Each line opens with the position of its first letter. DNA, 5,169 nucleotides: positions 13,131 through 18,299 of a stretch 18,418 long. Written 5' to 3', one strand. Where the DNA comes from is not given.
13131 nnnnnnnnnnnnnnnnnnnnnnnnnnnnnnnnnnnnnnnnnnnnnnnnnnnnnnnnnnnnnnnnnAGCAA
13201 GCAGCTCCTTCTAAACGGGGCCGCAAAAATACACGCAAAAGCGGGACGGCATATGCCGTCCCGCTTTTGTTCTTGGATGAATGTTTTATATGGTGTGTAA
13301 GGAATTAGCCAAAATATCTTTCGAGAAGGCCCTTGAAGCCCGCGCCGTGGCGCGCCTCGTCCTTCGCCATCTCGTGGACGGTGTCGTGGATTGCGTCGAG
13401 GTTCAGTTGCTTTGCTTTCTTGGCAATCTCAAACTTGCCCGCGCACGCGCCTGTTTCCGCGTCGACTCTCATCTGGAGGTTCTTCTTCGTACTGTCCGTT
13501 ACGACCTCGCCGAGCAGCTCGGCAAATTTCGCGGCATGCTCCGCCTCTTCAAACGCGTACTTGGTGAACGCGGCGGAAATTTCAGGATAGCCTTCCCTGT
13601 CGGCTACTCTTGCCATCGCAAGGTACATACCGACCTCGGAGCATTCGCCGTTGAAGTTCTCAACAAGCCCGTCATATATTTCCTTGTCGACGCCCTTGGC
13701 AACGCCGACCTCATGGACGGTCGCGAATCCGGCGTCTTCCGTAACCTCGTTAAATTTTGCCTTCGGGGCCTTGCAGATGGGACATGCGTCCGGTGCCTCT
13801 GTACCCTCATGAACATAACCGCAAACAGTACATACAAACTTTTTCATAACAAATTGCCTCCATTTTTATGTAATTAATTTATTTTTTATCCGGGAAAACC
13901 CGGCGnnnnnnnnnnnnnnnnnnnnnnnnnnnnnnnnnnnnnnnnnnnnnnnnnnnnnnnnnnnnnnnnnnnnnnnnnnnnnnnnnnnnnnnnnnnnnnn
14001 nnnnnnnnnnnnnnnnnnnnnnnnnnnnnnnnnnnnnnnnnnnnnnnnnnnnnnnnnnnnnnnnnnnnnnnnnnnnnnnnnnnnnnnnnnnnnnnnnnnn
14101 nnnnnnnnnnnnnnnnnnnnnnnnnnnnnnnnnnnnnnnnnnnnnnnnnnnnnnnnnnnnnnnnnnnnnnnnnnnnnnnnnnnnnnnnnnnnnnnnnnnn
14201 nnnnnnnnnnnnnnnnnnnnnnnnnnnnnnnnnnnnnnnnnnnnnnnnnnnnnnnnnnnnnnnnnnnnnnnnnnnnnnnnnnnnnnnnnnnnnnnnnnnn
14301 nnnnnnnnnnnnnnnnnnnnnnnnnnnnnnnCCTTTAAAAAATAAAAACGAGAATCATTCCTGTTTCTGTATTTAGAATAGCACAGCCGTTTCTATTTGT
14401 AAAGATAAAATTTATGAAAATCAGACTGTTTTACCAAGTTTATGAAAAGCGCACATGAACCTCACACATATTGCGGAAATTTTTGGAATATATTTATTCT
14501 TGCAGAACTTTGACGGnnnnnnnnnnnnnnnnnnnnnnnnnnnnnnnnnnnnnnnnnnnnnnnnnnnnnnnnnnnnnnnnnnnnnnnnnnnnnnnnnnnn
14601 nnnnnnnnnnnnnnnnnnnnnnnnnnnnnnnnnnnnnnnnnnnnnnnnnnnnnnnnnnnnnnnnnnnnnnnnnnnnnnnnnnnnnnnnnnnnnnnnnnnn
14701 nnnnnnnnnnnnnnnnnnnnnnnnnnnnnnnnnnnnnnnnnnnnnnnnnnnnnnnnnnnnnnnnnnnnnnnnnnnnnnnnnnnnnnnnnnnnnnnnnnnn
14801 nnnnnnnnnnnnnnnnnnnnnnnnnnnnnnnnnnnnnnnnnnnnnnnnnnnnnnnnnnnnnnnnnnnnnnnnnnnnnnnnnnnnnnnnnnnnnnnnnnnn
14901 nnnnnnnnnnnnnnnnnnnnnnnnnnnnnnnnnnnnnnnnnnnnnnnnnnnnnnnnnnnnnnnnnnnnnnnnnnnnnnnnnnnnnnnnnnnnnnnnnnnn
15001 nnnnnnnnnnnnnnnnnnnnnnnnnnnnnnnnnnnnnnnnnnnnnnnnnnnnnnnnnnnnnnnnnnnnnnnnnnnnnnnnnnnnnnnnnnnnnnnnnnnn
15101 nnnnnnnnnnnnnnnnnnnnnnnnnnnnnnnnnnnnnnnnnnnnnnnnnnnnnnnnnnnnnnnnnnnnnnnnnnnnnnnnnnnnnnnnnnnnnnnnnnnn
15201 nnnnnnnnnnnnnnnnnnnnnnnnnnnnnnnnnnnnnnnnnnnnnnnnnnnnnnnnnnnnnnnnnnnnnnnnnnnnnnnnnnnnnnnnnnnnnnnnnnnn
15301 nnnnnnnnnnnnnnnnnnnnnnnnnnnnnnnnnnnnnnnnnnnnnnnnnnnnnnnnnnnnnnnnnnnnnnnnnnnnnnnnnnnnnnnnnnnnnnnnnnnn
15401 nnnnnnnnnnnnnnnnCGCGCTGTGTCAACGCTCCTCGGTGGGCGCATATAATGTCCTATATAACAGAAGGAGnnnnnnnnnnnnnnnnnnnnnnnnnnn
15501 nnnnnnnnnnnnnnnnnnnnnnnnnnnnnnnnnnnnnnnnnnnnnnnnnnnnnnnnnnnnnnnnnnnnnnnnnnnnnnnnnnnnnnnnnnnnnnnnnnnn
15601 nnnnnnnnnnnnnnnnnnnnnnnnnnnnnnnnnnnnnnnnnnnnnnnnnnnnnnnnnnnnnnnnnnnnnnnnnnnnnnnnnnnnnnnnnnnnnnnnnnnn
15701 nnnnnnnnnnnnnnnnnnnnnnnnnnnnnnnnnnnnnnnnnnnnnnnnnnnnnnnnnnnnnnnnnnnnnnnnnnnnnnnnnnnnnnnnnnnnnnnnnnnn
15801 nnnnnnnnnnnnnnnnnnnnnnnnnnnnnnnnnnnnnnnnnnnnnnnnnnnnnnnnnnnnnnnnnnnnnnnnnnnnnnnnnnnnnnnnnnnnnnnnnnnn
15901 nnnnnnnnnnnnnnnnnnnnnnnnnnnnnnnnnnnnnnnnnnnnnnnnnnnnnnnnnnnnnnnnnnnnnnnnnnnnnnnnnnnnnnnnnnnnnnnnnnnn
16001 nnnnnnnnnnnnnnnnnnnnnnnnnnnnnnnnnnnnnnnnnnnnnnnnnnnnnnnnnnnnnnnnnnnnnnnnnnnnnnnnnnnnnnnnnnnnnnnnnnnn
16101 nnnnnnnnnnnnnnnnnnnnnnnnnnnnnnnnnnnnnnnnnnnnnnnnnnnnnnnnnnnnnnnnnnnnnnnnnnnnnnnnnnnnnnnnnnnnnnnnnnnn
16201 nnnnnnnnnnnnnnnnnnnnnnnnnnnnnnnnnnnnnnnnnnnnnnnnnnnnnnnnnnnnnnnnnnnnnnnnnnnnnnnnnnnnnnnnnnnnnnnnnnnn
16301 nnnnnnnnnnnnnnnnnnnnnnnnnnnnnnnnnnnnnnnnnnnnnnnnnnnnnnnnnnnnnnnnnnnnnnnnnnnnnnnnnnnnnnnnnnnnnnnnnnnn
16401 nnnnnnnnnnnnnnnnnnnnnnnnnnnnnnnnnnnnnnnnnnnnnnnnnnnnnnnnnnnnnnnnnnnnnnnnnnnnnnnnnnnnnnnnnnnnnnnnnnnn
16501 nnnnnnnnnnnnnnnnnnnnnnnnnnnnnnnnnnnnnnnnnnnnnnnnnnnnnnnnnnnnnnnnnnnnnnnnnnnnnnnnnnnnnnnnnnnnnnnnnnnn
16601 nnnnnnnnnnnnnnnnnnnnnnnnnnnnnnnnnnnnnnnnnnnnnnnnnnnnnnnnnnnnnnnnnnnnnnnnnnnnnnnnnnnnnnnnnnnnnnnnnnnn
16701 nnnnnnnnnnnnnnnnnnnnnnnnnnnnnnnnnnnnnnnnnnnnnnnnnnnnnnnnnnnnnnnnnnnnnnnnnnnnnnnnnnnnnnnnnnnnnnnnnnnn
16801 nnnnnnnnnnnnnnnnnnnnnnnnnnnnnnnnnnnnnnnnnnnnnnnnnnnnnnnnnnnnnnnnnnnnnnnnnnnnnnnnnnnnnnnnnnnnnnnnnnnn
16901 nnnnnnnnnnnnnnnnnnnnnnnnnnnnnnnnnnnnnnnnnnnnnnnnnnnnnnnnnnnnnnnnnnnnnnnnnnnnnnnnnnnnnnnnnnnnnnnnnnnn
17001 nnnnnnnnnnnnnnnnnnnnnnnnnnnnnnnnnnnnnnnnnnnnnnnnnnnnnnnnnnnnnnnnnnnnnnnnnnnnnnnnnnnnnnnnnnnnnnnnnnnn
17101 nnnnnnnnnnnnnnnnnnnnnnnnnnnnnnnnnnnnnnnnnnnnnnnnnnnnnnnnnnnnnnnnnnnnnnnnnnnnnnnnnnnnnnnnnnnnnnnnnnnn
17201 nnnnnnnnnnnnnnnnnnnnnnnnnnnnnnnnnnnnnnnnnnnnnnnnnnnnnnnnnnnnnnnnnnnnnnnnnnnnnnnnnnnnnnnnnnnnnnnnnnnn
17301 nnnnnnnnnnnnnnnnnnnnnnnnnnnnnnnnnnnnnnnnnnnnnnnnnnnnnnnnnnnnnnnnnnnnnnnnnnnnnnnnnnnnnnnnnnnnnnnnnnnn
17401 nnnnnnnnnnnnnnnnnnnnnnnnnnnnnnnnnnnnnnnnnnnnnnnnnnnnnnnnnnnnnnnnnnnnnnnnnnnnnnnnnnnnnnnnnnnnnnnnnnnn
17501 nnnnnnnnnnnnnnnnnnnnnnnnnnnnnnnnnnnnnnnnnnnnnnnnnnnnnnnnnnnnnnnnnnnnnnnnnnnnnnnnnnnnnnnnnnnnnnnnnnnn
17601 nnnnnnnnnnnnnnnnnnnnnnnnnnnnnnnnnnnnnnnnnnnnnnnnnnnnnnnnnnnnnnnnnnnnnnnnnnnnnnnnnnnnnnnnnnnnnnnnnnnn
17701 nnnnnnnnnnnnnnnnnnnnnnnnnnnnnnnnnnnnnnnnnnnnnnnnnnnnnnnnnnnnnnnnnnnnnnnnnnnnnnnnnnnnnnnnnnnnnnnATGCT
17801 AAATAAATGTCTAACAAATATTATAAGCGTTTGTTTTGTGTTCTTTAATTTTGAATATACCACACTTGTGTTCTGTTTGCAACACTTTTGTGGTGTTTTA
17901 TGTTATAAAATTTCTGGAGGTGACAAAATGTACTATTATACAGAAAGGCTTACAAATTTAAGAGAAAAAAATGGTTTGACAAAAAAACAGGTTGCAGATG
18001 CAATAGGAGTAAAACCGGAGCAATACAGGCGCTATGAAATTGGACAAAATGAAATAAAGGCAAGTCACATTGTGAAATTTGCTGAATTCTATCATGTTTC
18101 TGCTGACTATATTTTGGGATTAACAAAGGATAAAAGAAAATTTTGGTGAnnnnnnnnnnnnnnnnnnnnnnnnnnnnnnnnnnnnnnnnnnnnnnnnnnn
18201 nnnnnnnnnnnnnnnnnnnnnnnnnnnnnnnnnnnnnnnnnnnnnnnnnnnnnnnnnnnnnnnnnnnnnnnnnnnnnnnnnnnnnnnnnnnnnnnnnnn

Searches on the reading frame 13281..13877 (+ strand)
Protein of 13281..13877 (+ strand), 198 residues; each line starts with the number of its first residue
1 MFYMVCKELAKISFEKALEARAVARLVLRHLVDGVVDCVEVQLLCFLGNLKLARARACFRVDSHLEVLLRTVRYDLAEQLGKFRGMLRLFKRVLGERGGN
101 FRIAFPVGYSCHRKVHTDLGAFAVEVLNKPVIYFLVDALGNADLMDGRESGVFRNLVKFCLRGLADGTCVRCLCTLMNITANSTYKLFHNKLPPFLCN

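Call 7: search_protein_families(library=pfam, proteins=[window:13281-13877:+], max_evalue=0.01)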
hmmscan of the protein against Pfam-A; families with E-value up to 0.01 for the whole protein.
window:13281-13877:+ (198 aa): 0 families

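Call 86: search_protein_families(library=pfam, proteins=[window:13281-13877:+], max_evalue=0.1)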
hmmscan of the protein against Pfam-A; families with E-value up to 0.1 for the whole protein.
window:13281-13877:+ (198 aa): 1 family
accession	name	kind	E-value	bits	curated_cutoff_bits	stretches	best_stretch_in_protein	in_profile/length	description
PF08623.16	TIP120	-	0.074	13.3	25.9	0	17-76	57-114/166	TATA-binding protein interacting (TIP20)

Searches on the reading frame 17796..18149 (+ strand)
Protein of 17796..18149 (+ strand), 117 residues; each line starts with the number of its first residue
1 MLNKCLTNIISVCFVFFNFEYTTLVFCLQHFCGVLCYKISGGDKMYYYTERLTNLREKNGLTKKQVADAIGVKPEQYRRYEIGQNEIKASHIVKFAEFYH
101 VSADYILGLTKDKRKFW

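Call 8: search_protein_families(library=pfam, proteins=[window:17796-18149:+], max_evalue=0.01)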
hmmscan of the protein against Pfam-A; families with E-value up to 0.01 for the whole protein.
window:17796-18149:+ (117 aa): 3 families
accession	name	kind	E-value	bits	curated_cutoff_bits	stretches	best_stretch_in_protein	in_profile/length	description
PF01381.28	HTH_3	-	3.2e-13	49.9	23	1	54-106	3-55/55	Helix-turn-helix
PF13560.12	HTH_31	-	1.6e-09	38.3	27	1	50-104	4-59/64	Helix-turn-helix domain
PF12844.13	HTH_19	-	2.7e-09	37.2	30.2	1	50-107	2-59/64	Helix-turn-helix domain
